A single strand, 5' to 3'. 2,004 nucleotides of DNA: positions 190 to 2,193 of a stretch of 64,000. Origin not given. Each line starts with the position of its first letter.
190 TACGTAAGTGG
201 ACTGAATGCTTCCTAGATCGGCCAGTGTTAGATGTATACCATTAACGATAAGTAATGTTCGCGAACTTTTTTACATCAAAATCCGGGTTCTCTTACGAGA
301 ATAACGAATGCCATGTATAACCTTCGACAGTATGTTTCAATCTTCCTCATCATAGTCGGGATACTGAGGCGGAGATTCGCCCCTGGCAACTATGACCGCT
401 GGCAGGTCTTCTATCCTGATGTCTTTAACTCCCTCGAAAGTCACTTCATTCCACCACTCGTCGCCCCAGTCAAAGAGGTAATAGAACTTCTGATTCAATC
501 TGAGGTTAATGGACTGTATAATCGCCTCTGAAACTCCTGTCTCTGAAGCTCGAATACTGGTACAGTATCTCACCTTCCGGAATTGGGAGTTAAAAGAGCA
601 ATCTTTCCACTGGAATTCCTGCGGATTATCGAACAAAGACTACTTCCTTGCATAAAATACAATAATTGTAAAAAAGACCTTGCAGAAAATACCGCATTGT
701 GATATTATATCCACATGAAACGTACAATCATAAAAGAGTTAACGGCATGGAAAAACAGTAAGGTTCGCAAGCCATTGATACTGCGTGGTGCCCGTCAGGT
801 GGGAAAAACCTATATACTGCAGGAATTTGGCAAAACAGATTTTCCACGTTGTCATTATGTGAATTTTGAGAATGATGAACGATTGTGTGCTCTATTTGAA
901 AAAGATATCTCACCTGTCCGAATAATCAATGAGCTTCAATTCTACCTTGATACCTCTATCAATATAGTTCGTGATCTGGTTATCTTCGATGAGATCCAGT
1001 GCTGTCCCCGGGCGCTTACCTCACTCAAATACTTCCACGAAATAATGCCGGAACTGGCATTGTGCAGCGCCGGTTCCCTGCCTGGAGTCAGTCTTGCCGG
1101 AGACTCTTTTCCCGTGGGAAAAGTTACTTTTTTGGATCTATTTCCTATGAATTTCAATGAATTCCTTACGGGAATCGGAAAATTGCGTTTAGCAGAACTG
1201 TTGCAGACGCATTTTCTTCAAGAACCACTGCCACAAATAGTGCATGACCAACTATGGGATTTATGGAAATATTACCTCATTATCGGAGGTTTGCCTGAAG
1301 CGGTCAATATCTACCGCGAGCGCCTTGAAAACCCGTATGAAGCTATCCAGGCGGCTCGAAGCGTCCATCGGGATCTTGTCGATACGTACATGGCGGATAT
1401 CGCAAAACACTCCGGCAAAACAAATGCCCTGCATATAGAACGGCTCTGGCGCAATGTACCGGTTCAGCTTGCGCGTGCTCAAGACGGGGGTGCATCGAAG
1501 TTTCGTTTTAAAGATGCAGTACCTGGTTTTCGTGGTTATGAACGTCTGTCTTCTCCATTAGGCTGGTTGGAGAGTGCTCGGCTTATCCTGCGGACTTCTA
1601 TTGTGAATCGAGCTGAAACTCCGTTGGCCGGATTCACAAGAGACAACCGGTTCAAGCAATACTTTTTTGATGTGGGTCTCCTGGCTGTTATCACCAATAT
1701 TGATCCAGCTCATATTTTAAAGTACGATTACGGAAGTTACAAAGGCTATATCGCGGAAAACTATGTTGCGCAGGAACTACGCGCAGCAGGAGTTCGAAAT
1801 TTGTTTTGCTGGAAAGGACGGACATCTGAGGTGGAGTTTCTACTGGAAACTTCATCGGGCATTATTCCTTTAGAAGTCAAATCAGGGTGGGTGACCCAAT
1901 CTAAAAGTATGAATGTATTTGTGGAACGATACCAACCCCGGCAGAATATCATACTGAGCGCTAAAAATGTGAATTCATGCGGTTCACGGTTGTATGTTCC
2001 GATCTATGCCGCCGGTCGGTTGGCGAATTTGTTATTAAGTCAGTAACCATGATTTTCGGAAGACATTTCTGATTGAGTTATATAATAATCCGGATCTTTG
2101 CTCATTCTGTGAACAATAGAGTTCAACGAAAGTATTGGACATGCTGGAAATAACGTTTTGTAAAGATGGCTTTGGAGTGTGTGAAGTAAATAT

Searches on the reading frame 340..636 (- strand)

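Call 81: search_protein_families(library=pfam, proteins=[window:340-636:-], max_evalue=0.05)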
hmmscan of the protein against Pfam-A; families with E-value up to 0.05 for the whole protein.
window:340-636:- (99 aa): 1 family
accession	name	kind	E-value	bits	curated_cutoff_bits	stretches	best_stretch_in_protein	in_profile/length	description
PF07929.16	PRiA4_ORF3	-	0.00025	21.2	26.6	1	37-90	75-129/173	Plasmid pRiA4b ORF-3-like protein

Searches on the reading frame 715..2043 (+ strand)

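Call 48: search_protein_families(library=pfam, proteins=[window:715-2043:+], max_evalue=0.001)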
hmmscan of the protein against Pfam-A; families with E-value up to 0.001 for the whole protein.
window:715-2043:+ (443 aa): 2 families
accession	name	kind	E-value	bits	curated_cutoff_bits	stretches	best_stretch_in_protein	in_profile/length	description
PF13173.12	AAA_14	-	3.9e-22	79.1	27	1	18-151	2-129/129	AAA domain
PF13635.12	DUF4143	-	4e-21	75.8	28.1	1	228-391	3-160/160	Domain of unknown function (DUF4143)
